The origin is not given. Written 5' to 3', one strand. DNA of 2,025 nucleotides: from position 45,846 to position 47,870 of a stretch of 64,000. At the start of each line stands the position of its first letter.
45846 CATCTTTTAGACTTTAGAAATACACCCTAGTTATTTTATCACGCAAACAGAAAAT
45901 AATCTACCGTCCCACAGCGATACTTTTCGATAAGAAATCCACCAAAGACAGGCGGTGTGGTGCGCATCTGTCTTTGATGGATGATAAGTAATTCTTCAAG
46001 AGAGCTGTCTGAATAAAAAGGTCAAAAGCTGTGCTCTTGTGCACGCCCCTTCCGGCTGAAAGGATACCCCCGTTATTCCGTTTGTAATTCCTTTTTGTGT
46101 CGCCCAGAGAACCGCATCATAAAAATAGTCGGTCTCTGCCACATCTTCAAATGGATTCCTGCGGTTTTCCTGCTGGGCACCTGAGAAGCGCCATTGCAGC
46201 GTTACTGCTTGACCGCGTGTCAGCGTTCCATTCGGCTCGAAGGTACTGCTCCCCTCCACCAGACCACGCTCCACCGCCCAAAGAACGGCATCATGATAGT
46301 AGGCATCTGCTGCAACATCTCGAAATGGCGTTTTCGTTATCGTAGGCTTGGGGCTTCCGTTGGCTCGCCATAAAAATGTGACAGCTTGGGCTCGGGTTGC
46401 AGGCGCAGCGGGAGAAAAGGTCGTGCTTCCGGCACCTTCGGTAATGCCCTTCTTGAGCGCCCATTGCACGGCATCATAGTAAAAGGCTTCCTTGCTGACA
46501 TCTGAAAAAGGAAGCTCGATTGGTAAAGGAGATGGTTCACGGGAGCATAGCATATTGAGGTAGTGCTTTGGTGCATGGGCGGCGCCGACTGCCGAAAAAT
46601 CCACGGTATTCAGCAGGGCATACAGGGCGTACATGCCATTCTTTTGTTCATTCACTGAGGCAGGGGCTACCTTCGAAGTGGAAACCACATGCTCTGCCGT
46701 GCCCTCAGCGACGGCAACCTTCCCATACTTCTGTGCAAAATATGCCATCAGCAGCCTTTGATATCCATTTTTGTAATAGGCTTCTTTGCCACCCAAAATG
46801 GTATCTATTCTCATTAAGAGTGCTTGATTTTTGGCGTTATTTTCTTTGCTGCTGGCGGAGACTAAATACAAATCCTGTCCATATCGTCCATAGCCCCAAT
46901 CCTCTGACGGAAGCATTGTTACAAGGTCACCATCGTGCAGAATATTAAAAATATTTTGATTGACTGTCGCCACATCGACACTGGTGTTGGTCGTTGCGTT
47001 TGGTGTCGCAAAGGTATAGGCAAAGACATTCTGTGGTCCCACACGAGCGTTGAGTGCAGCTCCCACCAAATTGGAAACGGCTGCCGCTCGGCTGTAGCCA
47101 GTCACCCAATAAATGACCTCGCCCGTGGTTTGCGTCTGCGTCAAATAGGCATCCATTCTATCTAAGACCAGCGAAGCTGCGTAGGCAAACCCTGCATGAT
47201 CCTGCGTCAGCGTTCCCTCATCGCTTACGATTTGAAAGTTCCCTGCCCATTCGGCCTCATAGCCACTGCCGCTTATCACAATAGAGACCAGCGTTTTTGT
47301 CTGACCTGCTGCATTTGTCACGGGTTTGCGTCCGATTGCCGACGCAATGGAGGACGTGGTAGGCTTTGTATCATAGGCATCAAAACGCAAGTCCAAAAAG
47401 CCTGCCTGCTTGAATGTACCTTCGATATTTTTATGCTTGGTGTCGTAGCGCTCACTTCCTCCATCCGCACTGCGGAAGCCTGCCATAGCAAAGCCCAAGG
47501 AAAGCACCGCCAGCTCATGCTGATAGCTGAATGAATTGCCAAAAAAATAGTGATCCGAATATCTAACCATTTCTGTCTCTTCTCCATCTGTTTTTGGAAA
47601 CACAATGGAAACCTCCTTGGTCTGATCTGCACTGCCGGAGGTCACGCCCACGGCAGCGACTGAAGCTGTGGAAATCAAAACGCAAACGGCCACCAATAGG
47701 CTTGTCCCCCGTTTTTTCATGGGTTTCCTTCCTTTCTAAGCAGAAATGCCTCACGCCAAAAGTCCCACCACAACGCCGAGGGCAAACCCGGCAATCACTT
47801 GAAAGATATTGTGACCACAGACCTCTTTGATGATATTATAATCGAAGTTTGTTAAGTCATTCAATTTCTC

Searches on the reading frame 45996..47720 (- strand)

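Call 38: search_protein_families(library=pfam, proteins=[window:45996-47720:-], max_evalue=0.00001)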
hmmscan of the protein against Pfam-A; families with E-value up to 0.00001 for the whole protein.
window:45996-47720:- (574 aa): 2 families
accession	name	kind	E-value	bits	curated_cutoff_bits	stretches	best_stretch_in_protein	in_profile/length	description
PF00395.25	SLH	-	4e-34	116.8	20.8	3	404-446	1-43/44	S-layer homology domain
PF01764.32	Lipase_3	-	3.4e-08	33.9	22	1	148-273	3-138/140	Lipase (class 3)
